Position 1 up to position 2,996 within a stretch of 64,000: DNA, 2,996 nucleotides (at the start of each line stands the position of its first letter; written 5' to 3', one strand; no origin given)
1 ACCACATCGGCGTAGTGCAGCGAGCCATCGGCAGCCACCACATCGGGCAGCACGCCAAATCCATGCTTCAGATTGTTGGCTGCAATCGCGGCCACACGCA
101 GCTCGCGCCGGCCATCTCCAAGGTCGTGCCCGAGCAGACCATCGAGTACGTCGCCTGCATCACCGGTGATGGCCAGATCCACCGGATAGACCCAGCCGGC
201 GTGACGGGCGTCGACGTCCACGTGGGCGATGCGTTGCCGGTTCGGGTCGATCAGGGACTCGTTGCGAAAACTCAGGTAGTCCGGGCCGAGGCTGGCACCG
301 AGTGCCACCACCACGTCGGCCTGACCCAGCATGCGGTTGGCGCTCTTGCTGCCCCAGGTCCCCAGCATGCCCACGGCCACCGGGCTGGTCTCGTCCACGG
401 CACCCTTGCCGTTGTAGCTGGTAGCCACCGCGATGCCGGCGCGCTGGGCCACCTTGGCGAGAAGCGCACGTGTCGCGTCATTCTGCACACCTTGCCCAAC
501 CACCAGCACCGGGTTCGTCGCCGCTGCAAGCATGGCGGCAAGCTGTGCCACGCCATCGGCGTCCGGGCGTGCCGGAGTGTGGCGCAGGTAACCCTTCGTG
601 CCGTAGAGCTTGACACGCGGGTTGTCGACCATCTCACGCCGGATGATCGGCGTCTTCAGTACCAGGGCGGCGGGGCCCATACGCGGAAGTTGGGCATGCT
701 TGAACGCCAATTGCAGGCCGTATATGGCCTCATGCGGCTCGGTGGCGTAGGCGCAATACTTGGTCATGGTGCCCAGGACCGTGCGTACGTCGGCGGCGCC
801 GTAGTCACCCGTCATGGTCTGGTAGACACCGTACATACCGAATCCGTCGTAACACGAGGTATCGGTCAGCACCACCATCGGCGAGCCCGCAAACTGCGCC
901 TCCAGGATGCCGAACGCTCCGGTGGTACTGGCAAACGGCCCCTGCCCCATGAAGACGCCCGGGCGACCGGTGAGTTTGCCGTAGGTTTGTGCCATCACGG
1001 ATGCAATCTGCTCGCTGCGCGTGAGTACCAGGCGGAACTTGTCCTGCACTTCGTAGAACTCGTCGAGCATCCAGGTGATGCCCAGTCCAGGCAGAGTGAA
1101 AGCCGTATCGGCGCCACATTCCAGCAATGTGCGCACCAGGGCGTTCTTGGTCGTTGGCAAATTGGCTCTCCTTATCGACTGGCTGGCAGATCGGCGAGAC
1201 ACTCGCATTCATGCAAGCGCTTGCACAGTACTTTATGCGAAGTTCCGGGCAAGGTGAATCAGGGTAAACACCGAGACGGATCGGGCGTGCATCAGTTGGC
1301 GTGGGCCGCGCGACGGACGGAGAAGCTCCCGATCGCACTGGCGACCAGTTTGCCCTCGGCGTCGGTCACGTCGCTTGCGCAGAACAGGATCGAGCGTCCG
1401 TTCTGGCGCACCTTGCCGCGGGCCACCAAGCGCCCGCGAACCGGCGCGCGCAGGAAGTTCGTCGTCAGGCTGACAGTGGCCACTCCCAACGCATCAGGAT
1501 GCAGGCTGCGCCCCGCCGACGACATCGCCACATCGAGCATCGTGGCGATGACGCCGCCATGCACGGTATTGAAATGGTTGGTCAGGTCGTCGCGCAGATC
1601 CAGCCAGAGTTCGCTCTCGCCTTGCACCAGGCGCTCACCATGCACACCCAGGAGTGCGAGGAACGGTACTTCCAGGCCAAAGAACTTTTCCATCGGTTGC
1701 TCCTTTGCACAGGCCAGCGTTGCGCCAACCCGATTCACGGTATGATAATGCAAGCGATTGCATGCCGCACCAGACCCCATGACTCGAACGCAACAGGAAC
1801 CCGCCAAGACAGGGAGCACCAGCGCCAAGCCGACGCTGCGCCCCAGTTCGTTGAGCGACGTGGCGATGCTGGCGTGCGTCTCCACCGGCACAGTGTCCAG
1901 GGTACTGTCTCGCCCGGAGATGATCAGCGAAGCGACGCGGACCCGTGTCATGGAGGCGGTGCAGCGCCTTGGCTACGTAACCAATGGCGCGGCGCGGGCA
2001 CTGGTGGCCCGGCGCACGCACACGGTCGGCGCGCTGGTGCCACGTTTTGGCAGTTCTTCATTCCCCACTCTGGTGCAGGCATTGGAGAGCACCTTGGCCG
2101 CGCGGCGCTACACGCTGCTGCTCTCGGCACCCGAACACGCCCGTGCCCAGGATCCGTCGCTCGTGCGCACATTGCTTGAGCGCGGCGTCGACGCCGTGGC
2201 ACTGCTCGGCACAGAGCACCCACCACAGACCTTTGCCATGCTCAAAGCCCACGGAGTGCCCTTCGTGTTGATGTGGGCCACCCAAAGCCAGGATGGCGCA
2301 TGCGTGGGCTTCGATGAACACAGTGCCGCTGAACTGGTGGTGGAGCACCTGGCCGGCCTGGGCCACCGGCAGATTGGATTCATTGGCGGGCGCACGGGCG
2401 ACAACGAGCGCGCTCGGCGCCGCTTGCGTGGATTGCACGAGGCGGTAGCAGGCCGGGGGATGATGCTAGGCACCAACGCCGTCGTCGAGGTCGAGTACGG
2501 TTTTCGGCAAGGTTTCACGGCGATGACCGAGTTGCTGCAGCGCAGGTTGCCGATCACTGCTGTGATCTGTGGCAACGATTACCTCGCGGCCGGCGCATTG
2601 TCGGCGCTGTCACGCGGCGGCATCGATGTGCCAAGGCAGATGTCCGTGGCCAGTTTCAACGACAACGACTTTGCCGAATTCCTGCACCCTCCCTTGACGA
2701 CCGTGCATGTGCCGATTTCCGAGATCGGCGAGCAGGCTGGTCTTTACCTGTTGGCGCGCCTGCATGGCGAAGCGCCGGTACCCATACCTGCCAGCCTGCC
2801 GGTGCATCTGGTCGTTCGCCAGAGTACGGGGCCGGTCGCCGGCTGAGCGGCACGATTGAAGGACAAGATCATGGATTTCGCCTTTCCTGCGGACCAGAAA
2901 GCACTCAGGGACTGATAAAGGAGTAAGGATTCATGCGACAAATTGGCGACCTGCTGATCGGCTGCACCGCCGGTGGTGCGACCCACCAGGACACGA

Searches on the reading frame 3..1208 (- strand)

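Call 7: search_protein_families(library=pfam, proteins=[window:3-1208:-], max_evalue=0.01)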
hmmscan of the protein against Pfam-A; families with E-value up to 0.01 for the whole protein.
window:3-1208:- (402 aa): 2 families
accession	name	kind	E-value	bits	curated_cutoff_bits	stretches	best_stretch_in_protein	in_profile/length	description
PF00205.28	TPP_enzyme_M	-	9.7e-34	116.5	30.4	1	220-358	1-137/137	Thiamine pyrophosphate enzyme, central domain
PF02776.23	TPP_enzyme_N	-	4.5e-21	75.3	26.8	1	19-124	2-106/119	Thiamine pyrophosphate enzyme, N-terminal TPP binding domain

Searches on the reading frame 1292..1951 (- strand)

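Call 7: search_protein_families(library=pfam, proteins=[window:1292-1951:-], max_evalue=0.01)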
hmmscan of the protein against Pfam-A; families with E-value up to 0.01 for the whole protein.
window:1292-1951:- (219 aa): 4 families
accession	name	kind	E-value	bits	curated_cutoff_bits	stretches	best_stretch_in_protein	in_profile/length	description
PF03061.28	4HBT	-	1.1e-14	54.9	20.6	1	127-204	1-79/79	Thioesterase superfamily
PF14539.12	DUF4442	-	5.9e-07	30.2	25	1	88-185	6-102/132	Domain of unknown function (DUF4442)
PF20789.3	4HBT_3C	-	9.2e-07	29.6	24.1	1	105-206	34-134/140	Acyl-CoA thioesterase C-terminal domain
PF13622.12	4HBT_3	-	4e-06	27.4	24.3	1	129-210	10-82/83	Acyl-CoA thioesterase N-terminal domain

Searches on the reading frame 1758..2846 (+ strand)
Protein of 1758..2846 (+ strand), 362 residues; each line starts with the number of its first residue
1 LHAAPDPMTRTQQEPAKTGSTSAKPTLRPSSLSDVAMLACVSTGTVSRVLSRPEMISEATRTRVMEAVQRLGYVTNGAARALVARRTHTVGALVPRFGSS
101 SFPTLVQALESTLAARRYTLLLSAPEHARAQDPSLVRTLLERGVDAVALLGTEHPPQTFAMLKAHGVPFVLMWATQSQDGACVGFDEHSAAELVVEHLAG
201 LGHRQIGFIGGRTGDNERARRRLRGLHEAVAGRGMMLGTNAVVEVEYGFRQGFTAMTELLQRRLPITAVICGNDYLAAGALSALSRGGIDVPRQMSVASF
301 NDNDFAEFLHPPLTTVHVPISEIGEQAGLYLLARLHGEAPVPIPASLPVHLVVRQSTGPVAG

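Call 5: search_protein_families(library=pfam, proteins=[window:1758-2846:+], max_evalue=0.01)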
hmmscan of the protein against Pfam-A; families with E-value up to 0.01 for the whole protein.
window:1758-2846:+ (362 aa): 4 families
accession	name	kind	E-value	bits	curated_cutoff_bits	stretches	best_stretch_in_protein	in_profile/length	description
PF13377.12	Peripla_BP_3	-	8.6e-35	120.7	26.5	1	195-357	1-167/167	Periplasmic binding protein-like domain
PF00532.27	Peripla_BP_1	-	1.2e-20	74.6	22.2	1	87-333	1-259/281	Periplasmic binding proteins and sugar binding domain of LacI family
PF00356.27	LacI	-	1.2e-15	57.4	27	1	32-76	2-46/46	Bacterial regulatory proteins, lacI family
PF13407.12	Peripla_BP_4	-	2.6e-10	40.7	35.1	1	93-289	4-207/258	Periplasmic binding protein domain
